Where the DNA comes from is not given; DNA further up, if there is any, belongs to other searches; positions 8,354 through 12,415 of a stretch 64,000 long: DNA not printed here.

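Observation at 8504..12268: Secreted 1254-aa protein with a duplicated plant-type LRR ectodomain-like module and a chimeric GC profile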

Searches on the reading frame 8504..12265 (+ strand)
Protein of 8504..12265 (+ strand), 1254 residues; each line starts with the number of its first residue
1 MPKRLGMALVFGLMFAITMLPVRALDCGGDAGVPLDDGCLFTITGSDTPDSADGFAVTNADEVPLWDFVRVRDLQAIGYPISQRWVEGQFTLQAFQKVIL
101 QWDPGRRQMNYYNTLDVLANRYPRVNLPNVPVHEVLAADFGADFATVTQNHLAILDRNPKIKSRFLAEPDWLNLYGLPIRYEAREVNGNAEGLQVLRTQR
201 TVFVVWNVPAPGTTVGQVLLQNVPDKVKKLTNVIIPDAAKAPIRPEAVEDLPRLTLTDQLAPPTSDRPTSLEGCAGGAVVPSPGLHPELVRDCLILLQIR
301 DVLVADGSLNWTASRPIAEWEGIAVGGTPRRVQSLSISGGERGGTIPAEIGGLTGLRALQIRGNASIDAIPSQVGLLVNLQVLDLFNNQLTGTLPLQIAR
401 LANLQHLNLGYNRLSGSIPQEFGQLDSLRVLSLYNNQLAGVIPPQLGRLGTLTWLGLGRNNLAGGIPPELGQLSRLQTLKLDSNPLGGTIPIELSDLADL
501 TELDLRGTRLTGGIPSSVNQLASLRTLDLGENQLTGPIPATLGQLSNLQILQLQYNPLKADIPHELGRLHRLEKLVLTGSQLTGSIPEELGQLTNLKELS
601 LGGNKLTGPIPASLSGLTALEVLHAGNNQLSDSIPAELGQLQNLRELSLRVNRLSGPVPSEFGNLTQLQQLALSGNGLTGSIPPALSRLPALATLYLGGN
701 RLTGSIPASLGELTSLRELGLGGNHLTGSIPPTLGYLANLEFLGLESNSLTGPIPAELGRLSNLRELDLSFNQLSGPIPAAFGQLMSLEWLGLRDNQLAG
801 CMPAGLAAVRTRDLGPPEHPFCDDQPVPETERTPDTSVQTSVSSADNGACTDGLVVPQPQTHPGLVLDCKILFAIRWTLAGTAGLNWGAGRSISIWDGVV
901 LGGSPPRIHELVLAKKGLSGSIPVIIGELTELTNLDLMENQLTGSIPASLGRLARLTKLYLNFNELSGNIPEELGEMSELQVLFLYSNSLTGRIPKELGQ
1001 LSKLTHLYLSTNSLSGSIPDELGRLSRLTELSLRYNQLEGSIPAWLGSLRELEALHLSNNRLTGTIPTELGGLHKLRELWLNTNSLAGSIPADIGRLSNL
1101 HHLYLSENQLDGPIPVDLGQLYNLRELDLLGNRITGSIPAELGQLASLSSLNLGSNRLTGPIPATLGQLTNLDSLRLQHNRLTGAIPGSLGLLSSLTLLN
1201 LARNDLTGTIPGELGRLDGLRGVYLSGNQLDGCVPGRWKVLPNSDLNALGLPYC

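Call 3: search_protein_families(library=pfam, proteins=[window:8504-12265:+], max_evalue=0.01)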
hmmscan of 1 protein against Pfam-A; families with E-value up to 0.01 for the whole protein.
window:8504-12265:+ (1254 aa): 12 families
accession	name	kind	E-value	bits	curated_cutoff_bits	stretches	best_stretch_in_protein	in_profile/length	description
PF00560.39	LRR_1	-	4.5e-100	306.1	20.6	2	763-785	1-23/23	Leucine Rich Repeat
PF13855.12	LRR_8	-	4.1e-88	289.5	27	19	643-702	2-61/61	Leucine rich repeat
PF12799.13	LRR_4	-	2e-79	260.3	27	19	594-632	1-38/44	Leucine Rich repeats (2 copies)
PF23598.1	LRR_14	-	2.7e-69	234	40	9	524-652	24-149/353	Leucine-rich repeat region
PF23211.1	LRR_LRWD1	-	1.7e-20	74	28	1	568-653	14-97/190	Leucine-rich repeat and WD repeat-containing protein 1, LRR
PF24758.1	LRR_At5g56370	-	3.8e-18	66.4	27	0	593-650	10-69/227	FBD-associated F-box protein At5g56370, LRR repeats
PF25019.1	LRR_R13L1-DRL21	-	3.5e-17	62.9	27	0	1019-1081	62-124/127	R13L1/DRL21 LRRs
PF24141.1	LRR_ComC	-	1.2e-11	45.3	27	0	1002-1067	213-273/288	EGF-like domain-containing protein ComC LRR domain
PF13516.12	LRR_6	-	5.3e-08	32.8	23.4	0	762-776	3-17/24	Leucine Rich repeat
PF18462.6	DUF5612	-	5.1e-07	30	25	0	565-612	61-108/143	Domain of unknown function (DUF5612)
PF25013.1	LRR_Zer-1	-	8.6e-06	26.4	27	0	1046-1109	4-65/137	Zer-1-like, Leucine-rich repeats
PF24048.1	LRR_NXF1-5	-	0.00063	19.8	30.5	0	1049-1111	79-141/142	NXF1/2/3/5 leucine-rich repeat domain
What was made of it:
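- On Sponge-symbiont eukaryote-like repeat proteins: LRR_1, LRR_8, LRR_4 and LRR_14 are far above their cut-offs (call 3).
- Checked: Pfam LRR_1 scores E 4.5e-100 and LRR_8 scores 4e-88 (call 3).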

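Call 4: search_protein_families(library=ncbifam, proteins=[window:8504-12265:+], max_evalue=0.01)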
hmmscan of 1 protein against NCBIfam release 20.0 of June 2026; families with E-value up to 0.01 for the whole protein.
window:8504-12265:+ (1254 aa): 8 families
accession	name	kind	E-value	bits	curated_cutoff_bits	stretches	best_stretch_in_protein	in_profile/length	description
NF041400.1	XopAE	equivalog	2.1e-94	317.1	600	6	1042-1217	35-207/478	type III secretion system effector XopAE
NF041381.1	XopAC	subfamily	1.4e-82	277.8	450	9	586-707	81-200/451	XopAC/AvrAC family type III secretion system effector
NF047464.1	FibnectbindLIC11051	equivalog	1.1e-66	225.7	1000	6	355-631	398-663/685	LIC_11051 family fibronectin-binding protein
NF041351.1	XopL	equivalog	4.3e-46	157.7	500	5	992-1190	64-267/497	type III secretion system leucine-rich repeat domain-containing effector XopL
NF033189.1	internalin_A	exception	1.3e-37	129.5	1600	5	472-695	139-343/799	class 1 internalin InlA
NF033190.2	inl_like_NEAT_1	exception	1.1e-29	103.3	1275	4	923-1139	256-455/754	NEAT domain-containing leucine-rich repeat protein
NF033188.1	internalin_H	exception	1.3e-22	80.1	1050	3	473-635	97-247/548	InlH/InlC2 family class 1 internalin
NF033186.1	internalin_K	exception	6.2e-05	21.6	1100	0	349-413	111-175/604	class 1 internalin InlK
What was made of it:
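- On Plant-specific (PS) LRR class (Kobe/Kajava, Matsushima classification): NCBIfam matches to XopAE, XopAC, XopL and LIC_11051 (call 4).
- On Internalin family: The period is 24. internalin_A scores 129.5 bits against a cut-off of 1600, and InlH scores 80 against 1050 (call 4).
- On Xanthomonas LRR type III effectors (XopAE, XopAC, XopL): The matches cover LRR stretches only (call 4).
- Closest known: Listeria internalins. Different: NCBIfam internalin_A scores 129.5 bits against a cut-off of 1600 (call 4).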

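Call 10: search_solved_structures(query=window:8504-12265:+, max_evalue=1e-10)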
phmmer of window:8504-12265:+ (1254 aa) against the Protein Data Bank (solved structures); distinct sequences matched with E-value up to 1e-10: 234 (the best 60 are shown).
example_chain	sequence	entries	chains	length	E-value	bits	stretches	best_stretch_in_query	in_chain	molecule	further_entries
6s6q_A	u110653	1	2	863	4.8e-173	581.2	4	907-1214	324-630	LRR receptor-like serine/threonine-protein kinase GSO1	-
8web_A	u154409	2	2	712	1.1e-146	493.9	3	401-785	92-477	MDIS1-interacting receptor like kinase 2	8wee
4mn8_A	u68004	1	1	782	7e-133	448.1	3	932-1211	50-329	LRR receptor-like serine/threonine-protein kinase FLS2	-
5xkj_A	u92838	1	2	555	6.4e-128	431.7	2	454-796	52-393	LRR receptor-like serine/threonine-protein kinase ERL1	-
5xjx_K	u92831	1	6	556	6.5e-128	431.7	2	454-796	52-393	LRR receptor-like serine/threonine-protein kinase ERL1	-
8weh_A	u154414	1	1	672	4.9e-126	425.4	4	1000-1236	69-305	MALE DISCOVERER 1-INTERACTING RECEPTOR-LIKE KINASE 2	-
5xjo_A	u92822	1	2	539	7e-123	415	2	454-796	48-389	LRR receptor-like serine/threonine-protein kinase ERL1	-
8wec_A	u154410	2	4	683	1.7e-117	397.2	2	401-785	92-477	MDIS1-interacting receptor like kinase 2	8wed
8wef_A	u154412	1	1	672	1.1e-115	391.1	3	1000-1218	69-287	MALE DISCOVERER 1-INTERACTING RECEPTOR-LIKE KINASE 2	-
5iyx_A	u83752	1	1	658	3.2e-113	383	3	932-1188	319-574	Receptor-like protein kinase 5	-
5ixo_A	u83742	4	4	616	3.4e-113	382.9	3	932-1187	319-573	Receptor-like protein kinase 5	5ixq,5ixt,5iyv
4mna_A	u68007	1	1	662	2.7e-111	376.6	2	896-1225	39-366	LRR receptor-like serine/threonine-protein kinase FLS2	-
5gr8_A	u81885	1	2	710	1.4e-110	374.2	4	956-1187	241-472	Leucine-rich repeat receptor-like protein kinase PEPR1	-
8wei_A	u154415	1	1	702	3.6e-110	372.9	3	1000-1218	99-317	MALE DISCOVERER 1-INTERACTING RECEPTOR-LIKE KINASE 2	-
5hyx_B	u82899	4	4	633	6e-107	362.2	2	931-1214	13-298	Probable LRR receptor-like serine/threonine-protein kinase At4g26540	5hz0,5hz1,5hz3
4u08_A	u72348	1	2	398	1.2e-62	215.5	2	969-1233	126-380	LIC11098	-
4u09_A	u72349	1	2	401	1.9e-47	165.1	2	383-613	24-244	LIC12759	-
4u06_A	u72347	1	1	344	4.9e-44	153.8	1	906-1237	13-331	LIC10831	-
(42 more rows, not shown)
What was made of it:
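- Closest known: Plant LRR receptor kinase / receptor-like protein / PGIP ectodomains. Same: Very strong sequence matches to GSO1, MIK2, FLS2 and ERL1 ectodomains (call 10).
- The best solved-structure sequence matches are plant receptor kinases (GSO1 E 5e-173, MIK2, FLS2) (call 10).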

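Call 62: find_encoding_contigs(protein=window:8504-12265:+, flank=2000, max_places=4)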
Protein window:8504-12265:+ (1254 aa): no gene with exactly this product is on record in the collection.
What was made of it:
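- On Sponge-symbiont eukaryote-like repeat proteins: No sample metadata were available, and the window's exact protein is not on record (call 62).
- Tried and rejected: The exact window protein is not on record (call 62).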
